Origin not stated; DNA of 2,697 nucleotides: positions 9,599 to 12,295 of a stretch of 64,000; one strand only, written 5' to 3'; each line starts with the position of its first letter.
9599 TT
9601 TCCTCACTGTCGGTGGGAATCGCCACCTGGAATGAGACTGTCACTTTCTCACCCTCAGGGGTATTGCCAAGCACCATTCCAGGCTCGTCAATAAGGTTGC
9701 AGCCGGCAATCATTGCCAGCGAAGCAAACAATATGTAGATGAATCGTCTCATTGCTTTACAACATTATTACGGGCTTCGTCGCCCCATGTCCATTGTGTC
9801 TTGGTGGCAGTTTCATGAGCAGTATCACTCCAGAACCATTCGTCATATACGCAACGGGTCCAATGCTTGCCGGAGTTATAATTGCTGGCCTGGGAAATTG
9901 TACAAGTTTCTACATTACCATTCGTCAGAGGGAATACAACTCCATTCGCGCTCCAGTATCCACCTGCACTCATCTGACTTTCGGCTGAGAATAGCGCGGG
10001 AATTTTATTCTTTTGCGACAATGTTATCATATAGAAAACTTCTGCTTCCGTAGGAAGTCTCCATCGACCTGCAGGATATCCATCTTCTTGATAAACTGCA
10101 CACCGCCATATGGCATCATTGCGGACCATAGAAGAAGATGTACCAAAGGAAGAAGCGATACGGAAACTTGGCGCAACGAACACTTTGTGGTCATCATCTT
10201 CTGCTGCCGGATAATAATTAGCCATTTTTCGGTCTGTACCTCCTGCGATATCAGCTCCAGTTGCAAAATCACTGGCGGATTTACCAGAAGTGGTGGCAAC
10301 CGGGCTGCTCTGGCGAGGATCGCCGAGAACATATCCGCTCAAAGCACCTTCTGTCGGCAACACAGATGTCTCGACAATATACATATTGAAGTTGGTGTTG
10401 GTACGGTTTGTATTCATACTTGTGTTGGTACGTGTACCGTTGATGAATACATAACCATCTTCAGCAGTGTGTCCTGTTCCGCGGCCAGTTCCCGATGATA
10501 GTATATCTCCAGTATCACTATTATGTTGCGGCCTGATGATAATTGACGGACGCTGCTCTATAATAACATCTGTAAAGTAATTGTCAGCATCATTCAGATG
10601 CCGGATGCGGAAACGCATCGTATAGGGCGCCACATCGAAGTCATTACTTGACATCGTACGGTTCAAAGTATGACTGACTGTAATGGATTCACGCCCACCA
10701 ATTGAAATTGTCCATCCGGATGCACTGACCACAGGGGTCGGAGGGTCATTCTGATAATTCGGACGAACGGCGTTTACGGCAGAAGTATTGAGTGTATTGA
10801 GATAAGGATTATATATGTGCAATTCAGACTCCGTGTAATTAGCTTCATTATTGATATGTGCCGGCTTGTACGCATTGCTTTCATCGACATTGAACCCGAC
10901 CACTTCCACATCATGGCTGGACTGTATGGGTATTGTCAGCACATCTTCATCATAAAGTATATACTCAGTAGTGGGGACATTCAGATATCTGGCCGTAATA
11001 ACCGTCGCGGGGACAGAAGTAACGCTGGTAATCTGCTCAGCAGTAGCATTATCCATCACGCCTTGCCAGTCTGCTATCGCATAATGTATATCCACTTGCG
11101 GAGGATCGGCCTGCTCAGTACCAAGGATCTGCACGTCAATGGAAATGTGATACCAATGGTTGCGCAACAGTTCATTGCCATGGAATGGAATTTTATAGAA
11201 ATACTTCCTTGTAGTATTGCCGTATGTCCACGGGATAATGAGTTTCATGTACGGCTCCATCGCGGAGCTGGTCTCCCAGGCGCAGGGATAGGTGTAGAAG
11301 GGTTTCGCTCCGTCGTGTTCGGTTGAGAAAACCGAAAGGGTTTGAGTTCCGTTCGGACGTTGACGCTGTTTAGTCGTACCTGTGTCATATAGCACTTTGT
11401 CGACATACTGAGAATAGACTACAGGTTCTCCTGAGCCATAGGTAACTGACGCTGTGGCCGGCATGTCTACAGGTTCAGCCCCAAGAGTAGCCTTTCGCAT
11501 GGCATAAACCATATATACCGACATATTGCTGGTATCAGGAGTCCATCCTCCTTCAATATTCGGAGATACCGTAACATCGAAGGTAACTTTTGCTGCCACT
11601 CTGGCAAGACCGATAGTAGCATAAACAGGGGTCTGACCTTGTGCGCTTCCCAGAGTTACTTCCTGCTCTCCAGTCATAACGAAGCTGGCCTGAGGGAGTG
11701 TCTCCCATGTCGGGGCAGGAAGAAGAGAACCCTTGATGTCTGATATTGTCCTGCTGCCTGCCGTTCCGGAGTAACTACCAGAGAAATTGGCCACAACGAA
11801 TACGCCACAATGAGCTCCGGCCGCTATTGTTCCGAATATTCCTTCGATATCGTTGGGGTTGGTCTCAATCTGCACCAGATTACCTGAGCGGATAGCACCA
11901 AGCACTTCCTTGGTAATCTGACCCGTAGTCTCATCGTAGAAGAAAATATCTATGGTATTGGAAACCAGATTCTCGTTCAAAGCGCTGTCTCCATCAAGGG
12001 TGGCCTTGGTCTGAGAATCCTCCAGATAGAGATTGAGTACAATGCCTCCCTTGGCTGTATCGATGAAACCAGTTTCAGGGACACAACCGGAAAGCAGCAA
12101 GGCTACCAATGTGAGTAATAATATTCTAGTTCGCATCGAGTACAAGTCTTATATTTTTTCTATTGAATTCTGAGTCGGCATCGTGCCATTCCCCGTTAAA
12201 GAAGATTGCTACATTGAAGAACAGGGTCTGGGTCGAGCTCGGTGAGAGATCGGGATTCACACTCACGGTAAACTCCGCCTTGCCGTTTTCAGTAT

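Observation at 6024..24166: Unusually expanded 12-gene type V pilus-like operon with seven tandem fimbrillin paralogs and three giant distal lipoproteins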

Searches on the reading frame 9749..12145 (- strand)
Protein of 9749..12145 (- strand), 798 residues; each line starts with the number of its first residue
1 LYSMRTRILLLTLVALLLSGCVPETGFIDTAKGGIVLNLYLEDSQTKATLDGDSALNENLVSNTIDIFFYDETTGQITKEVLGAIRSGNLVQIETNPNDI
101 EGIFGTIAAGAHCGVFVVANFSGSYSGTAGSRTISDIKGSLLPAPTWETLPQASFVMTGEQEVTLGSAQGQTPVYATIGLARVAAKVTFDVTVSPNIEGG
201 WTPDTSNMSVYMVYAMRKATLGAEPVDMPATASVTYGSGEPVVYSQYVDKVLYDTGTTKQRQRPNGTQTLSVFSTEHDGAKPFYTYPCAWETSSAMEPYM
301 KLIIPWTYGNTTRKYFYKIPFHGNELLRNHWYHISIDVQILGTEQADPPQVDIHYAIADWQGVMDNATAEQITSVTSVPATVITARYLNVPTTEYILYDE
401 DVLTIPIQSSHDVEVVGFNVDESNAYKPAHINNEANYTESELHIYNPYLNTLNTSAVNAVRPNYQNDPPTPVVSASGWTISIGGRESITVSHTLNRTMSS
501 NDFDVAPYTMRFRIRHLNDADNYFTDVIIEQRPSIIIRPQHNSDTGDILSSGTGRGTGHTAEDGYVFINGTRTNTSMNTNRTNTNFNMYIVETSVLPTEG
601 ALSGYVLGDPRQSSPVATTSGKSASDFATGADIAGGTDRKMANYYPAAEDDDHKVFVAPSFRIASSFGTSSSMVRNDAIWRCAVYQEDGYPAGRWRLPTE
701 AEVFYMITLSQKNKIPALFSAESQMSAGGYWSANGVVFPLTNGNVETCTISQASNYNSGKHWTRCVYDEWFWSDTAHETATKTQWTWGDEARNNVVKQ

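Call 5: search_protein_families(library=pfam, proteins=[window:9749-12145:-], max_evalue=0.1)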
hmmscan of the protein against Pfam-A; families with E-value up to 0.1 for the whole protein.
window:9749-12145:- (798 aa): 1 family
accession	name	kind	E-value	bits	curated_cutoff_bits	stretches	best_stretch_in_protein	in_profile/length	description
PF07603.17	Lcl_C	-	0.014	16.1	34.9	0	675-766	24-116/117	Lcl C-terminal domain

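Call 7: search_protein_families(library=ncbifam, proteins=[window:9749-12145:-], max_evalue=0.1)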
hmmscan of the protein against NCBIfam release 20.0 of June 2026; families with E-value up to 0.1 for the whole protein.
window:9749-12145:- (798 aa): 2 families
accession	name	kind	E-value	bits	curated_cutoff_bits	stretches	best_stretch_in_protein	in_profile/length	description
NF052322.1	FimD_tip_adhes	equivalog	3e-94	317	170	1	5-770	6-664/664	fimbrial tip adhesin FimD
TIGR03219.1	salicylate_mono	equivalog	0.025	13.2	446.35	1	379-430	198-250/414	salicylate 1-monooxygenase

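Call 11: search_solved_structures(query=window:9749-12145:-, max_evalue=1)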
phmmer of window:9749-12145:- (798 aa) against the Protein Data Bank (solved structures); distinct sequences matched with E-value up to 1: 2.
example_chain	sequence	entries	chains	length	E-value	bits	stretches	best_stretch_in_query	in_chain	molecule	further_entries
2fb6_A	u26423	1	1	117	0.032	15.7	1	293-405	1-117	conserved hypothetical protein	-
7kbj_B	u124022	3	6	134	0.76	11.1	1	7-57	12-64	Glucosidase 2 subunit beta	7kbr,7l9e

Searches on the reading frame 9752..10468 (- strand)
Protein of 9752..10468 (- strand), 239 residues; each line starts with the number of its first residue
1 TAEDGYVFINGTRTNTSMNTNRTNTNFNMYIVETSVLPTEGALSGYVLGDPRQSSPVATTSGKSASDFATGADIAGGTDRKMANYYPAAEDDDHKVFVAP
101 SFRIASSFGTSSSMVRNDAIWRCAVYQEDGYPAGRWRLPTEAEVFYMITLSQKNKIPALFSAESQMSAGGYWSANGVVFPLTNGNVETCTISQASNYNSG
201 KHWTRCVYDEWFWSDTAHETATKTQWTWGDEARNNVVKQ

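Call 85: search_protein_families(library=pfam, proteins=[window:9752-10468:-], max_evalue=0.1)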
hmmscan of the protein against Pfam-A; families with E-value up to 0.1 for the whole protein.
window:9752-10468:- (239 aa): 1 family
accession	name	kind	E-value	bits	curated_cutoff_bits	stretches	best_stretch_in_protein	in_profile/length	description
PF07603.17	Lcl_C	-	0.0035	18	34.9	1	116-207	24-116/117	Lcl C-terminal domain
